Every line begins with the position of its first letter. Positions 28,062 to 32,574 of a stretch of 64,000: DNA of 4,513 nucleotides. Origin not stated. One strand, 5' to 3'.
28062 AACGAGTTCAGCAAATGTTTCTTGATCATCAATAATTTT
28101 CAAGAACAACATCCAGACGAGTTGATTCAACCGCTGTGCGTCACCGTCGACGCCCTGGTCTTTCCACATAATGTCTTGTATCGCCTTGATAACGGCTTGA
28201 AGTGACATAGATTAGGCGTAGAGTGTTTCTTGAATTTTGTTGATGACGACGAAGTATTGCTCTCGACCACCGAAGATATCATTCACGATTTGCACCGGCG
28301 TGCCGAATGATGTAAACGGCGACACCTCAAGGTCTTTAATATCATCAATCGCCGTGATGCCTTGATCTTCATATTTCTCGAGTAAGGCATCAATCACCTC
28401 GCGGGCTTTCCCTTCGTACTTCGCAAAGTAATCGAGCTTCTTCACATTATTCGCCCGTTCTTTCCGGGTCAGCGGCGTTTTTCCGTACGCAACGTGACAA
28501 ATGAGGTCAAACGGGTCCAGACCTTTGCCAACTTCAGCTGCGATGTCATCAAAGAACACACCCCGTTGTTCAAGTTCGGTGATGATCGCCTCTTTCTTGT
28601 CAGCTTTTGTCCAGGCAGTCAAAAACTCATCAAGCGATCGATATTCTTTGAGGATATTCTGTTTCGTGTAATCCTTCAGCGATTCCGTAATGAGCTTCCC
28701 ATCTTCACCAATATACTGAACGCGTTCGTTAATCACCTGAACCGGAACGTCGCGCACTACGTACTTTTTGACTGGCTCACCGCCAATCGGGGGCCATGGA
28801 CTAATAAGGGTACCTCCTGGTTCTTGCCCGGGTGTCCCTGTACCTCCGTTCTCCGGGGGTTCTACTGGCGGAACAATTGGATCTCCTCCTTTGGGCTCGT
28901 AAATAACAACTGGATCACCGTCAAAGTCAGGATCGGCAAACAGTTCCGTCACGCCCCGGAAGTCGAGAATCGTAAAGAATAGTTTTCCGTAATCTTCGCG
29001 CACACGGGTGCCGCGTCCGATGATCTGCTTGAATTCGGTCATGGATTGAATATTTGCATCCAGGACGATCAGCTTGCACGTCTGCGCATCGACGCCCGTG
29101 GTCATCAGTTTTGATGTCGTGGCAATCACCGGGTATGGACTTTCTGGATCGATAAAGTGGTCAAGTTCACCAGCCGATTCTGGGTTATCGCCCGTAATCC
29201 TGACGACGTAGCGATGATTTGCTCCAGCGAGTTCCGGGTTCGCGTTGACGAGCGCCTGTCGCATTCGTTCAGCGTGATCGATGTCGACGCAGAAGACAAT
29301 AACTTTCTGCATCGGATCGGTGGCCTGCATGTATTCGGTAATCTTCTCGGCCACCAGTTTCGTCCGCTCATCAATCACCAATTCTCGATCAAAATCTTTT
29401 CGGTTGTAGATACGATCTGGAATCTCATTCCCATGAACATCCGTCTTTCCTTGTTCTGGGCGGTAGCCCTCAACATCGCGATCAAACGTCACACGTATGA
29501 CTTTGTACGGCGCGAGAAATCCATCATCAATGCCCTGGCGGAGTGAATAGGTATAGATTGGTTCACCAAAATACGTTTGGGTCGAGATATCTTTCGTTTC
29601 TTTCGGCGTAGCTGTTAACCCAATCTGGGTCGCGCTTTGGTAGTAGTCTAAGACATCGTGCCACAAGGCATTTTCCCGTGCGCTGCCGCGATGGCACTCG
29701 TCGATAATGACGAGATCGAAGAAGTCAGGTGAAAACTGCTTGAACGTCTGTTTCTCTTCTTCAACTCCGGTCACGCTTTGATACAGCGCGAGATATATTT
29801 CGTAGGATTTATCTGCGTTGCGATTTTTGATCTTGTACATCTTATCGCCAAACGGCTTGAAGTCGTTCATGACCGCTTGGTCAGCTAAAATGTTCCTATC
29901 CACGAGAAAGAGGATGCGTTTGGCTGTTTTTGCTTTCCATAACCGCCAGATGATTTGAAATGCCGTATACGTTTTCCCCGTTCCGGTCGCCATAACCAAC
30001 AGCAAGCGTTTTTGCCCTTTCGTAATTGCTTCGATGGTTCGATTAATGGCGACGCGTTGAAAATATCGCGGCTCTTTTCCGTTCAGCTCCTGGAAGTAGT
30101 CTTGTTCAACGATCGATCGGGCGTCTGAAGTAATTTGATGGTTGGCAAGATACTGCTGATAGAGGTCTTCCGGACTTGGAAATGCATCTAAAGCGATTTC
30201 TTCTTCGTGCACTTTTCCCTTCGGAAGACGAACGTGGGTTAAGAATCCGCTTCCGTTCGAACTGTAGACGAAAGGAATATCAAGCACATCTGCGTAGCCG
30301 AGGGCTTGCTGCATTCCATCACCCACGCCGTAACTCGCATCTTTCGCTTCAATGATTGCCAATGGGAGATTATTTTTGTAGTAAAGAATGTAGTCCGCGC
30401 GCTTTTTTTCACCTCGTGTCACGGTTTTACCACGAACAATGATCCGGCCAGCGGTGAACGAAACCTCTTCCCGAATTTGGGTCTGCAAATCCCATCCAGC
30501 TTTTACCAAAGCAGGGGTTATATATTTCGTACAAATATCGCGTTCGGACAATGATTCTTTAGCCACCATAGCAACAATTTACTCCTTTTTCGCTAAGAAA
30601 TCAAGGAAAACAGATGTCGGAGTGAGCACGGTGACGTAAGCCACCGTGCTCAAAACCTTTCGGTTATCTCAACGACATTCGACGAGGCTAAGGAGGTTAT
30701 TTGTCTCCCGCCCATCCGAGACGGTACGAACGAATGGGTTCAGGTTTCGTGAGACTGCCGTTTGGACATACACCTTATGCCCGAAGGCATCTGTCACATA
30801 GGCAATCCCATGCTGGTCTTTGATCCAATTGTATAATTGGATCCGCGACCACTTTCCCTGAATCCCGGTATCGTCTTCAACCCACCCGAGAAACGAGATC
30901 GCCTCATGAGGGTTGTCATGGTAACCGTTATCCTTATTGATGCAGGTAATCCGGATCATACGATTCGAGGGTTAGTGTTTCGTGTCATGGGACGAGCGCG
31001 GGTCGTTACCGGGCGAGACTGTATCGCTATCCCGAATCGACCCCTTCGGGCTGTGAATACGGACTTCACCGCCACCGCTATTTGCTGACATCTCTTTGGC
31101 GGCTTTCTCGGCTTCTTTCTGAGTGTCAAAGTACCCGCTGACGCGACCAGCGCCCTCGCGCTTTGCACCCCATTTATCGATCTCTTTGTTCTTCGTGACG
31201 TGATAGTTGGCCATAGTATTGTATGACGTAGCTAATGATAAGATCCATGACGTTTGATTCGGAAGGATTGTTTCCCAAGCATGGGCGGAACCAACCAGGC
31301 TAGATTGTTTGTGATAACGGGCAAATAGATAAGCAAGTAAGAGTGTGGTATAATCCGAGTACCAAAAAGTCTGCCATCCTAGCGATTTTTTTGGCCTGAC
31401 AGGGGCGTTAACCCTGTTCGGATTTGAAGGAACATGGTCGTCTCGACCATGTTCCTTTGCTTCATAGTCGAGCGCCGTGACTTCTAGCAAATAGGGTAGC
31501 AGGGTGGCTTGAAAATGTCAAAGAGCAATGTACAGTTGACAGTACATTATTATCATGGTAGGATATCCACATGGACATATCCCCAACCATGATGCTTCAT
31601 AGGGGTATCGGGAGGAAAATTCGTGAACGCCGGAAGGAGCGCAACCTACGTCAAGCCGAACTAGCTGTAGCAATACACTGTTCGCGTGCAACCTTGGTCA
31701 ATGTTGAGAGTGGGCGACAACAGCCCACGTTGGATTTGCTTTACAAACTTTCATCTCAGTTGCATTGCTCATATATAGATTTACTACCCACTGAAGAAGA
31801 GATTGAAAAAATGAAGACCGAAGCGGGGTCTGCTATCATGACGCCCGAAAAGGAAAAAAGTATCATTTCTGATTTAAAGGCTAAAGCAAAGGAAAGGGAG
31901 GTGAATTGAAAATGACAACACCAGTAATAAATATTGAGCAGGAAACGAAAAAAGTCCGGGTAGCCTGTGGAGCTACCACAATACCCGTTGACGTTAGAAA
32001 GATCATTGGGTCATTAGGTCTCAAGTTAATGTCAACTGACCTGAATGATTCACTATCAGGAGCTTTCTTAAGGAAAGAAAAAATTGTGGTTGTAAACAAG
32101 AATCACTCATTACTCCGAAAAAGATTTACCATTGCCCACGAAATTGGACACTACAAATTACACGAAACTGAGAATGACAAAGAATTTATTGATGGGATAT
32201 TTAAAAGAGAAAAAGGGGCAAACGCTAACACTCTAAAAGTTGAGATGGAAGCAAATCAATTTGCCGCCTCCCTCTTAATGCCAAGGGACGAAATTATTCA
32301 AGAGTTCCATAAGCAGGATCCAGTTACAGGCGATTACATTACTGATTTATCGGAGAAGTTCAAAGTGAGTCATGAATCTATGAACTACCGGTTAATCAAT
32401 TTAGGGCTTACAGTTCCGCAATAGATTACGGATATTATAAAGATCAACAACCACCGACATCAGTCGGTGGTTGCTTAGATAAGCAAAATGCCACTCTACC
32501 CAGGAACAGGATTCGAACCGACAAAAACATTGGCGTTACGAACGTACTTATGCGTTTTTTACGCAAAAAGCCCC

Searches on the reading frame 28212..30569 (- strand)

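Call 53: search_protein_families(library=pfam, proteins=[window:28212-30569:-], max_evalue=0.00001)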
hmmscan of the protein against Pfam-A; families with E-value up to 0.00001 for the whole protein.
window:28212-30569:- (785 aa): 6 families
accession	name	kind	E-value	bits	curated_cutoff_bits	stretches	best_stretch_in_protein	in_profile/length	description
PF04851.21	ResIII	-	5.3e-44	150.5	22.5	1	166-323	3-163/164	Type III restriction enzyme, res subunit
PF08463.15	EcoEI_R_C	-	1.9e-33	116.3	24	1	629-784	1-163/163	EcoEI R protein C-terminal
PF18766.7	SWI2_SNF2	-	3.6e-21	76.3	26.7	1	171-355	2-188/221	SWI2/SNF2 ATPase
PF00270.35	DEAD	-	4.3e-11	43.3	26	1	177-325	6-164/167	DEAD/DEAH box helicase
PF04313.20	HSDR_N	-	2.1e-09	37.9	25.1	1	7-109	2-187/198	Type I restriction enzyme R protein N terminus (HSDR_N)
PF13588.12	HSDR_N_2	-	4.8e-06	27.1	25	0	34-108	15-90/110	Type I restriction enzyme R protein N terminus (HSDR_N)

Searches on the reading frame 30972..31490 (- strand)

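Call 54: search_protein_families(library=pfam, proteins=[window:30972-31490:-], max_evalue=0.00001)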
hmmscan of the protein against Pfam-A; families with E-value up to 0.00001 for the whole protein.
window:30972-31490:- (172 aa): 1 family
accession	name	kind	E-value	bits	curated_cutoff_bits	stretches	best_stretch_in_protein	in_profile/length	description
PF09954.14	DUF2188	-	3.2e-18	66.1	22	1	96-158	1-62/62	Uncharacterized protein conserved in bacteria (DUF2188)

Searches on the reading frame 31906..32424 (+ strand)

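Call 54: search_protein_families(library=pfam, proteins=[window:31906-32424:+], max_evalue=0.00001)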
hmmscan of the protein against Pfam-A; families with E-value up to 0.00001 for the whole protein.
window:31906-32424:+ (172 aa): 1 family
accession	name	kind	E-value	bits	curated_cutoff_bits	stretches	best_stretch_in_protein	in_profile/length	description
PF06114.19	Peptidase_M78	-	6.2e-24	84.6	22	1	37-163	4-122/123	IrrE N-terminal-like domain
